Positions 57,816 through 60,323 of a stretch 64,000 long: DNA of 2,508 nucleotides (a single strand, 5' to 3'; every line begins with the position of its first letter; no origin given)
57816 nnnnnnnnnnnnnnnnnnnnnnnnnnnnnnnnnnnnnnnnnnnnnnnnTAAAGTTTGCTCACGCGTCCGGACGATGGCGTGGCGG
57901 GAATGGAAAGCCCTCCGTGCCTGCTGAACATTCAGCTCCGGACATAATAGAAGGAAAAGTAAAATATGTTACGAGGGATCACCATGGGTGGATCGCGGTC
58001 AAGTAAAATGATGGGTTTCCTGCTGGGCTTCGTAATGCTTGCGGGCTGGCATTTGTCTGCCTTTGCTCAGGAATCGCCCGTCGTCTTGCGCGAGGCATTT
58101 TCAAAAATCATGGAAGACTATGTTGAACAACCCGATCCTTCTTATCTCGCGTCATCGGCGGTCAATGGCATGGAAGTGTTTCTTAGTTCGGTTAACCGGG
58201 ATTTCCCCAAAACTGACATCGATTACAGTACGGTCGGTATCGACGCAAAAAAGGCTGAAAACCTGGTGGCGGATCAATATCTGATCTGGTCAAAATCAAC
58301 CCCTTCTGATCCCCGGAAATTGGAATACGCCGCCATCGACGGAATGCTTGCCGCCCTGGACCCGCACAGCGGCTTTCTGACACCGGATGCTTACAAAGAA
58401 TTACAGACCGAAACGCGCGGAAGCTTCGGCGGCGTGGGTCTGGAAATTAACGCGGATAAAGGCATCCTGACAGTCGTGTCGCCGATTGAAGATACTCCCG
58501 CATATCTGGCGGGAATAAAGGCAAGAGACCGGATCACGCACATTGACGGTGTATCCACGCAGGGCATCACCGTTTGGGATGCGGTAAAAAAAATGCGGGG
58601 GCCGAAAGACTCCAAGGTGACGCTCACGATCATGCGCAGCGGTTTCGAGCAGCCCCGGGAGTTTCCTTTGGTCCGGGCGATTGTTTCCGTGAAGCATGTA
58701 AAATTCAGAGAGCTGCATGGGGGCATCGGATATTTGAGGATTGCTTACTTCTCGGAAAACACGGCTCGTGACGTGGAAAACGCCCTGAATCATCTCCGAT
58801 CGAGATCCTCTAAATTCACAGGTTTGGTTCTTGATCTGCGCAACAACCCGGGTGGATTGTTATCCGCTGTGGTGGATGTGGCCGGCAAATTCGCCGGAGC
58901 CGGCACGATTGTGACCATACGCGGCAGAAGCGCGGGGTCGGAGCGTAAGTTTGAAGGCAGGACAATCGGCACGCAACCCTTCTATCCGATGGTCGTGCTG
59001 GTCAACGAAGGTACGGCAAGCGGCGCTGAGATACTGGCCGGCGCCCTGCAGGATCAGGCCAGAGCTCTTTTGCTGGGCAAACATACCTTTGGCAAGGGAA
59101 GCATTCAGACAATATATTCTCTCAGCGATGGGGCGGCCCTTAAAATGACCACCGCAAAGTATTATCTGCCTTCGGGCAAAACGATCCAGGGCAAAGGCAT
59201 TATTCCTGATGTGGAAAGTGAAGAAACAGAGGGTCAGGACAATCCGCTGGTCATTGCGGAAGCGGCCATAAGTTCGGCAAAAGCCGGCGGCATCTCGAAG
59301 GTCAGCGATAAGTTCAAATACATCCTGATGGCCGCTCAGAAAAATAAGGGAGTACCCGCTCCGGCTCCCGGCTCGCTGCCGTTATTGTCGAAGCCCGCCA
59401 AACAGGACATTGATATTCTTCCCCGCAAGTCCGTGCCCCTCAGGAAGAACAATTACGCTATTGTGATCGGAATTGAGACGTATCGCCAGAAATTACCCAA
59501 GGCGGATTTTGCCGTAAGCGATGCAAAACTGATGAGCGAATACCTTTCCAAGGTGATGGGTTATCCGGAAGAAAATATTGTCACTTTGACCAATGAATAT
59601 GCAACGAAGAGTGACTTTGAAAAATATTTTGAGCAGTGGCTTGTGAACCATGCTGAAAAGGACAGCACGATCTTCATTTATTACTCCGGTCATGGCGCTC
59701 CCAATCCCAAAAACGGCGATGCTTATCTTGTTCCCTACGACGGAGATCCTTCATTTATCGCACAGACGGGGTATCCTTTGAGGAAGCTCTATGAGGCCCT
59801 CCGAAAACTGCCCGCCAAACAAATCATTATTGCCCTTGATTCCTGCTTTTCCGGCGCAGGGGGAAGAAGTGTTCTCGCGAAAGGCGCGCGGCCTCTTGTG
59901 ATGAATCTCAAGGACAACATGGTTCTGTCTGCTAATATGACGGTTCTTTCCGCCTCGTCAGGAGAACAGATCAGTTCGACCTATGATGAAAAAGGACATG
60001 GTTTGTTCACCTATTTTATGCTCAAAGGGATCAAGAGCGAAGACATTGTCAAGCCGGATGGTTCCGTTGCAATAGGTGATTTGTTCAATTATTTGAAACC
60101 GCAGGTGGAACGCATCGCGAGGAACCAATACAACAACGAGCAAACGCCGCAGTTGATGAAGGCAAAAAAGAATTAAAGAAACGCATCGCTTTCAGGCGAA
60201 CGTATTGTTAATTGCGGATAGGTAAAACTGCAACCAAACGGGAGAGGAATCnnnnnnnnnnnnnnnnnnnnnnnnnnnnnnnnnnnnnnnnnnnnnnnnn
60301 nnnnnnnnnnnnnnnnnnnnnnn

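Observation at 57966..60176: Secreted single-chain fusion of an S41/PDZ serine protease and an intact caspase-like cysteine protease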

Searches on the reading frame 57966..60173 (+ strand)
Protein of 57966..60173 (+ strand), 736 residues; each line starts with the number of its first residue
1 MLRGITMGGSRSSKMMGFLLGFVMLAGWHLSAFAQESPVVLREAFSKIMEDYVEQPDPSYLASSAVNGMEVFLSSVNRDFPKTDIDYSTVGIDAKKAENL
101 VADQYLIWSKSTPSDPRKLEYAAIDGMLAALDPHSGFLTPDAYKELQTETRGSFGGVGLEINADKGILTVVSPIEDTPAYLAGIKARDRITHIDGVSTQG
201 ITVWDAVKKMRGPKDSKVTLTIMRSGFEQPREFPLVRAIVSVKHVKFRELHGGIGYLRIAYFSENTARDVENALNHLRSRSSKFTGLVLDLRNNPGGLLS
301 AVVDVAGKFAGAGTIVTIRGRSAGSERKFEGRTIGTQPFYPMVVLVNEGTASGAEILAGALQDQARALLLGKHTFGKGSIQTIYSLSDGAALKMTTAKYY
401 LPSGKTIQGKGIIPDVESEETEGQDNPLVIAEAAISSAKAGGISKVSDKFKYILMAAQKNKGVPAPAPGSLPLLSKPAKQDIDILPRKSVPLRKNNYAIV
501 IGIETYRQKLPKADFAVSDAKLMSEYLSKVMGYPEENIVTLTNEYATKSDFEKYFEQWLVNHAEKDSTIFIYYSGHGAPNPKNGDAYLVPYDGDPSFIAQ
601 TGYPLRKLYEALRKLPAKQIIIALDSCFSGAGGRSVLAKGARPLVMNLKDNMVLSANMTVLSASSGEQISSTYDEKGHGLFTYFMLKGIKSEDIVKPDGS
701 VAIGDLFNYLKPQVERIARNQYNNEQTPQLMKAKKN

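Call 3: search_protein_families(library=pfam, proteins=[window:57966-60173:+], max_evalue=0.1)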
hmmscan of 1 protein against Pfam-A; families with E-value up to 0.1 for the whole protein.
window:57966-60173:+ (736 aa): 7 families
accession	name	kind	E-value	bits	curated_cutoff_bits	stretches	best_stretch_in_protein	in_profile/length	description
PF03572.23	Peptidase_S41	-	1e-52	178.5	24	1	254-417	2-164/165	Peptidase family S41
PF00656.27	Peptidase_C14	-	4.5e-17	62.9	21.4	1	497-731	3-224/233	Caspase domain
PF17820.7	PDZ_6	-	6e-11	42.4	27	1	170-222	2-52/54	PDZ domain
PF00595.29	PDZ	-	8.2e-09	36.2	23.2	1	151-223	8-81/81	PDZ domain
PF13180.12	PDZ_2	-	2.8e-07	31.2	27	1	156-226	2-71/80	PDZ domain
PF01650.23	Peptidase_C13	-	0.0032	17.5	22.8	1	561-646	104-178/258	Peptidase C13 family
PF22694.1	CtpB_N-like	-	0.0036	18.2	27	0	42-69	42-69/85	Activating protease CtpB N-terminal domain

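Call 4: search_protein_families(library=ncbifam, proteins=[window:57966-60173:+], max_evalue=0.1)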
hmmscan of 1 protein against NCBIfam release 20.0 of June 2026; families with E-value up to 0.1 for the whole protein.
window:57966-60173:+ (736 aa): 15 families
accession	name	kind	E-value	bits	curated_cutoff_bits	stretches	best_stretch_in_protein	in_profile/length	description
TIGR03900.1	prc_long_Delta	hypoth_equivalog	1.8e-109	367.2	660.95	1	112-421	97-407/973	MXAN_5808 family serine peptidase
TIGR00225.1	prc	subfamily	4.7e-92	308.6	218.6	1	120-423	15-319/335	C-terminal processing peptidase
NF045590.1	Cterm_S41_CtpC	exception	1.8e-85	287.2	665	1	120-438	80-398/418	carboxyl-terminal processing protease CtpC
NF045588.1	Cterm_S41_CtpA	exception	1e-84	284.8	625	1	117-420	72-378/401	carboxyl-terminal processing protease CtpA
NF045589.1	Cterm_S41_CtpB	exception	1.7e-77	260.8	633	1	118-430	79-392/416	carboxyl-terminal processing protease CtpB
NF052377.1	lmo1851_S41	exception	9.4e-75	252.1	725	1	117-431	68-380/468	lmo1851 family serine protease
NF045591.1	Cterm_S41_CtpZ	exception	4.2e-74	249.7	525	1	120-425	75-381/403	carboxyl-terminal processing protease CtpZ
NF051464.1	tail_spec_CT441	exception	2.6e-56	191.6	700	1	120-417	212-524/645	tail-specific protease Tsp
NF008388.1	PRK11186.1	exception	3.4e-37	128.2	825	1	130-418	221-526/663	carboxy terminal-processing peptidase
NF047832.1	caspase_w_EACC1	subfamily_domain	3.4e-24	85.5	140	1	497-715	2-209/211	caspase, EACC1-associated type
NF033424.1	chlamy_CPAF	equivalog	1.3e-12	47.1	250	2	341-422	458-542/564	protease-like activity factor CPAF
NF058627.1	S41_Gfo1087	equivalog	4e-06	26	455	1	253-311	223-279/489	GFO_1087 family putative carboxy terminal peptidase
NF041199.1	trx7_PDZ_seleno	equivalog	0.0021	17.1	300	1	157-228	195-264/390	Trx7/PDZ domain-containing (seleno)protein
NF041521.1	HhoA_HhoB_HtrA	equivalog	0.026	13.8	450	1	139-225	242-321/335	HhoA/HhoB/HtrA family serine endopeptidase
TIGR02037.1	degP_htrA_DO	subfamily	0.096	11.6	416.2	0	159-229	253-321/434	Do family serine endopeptidase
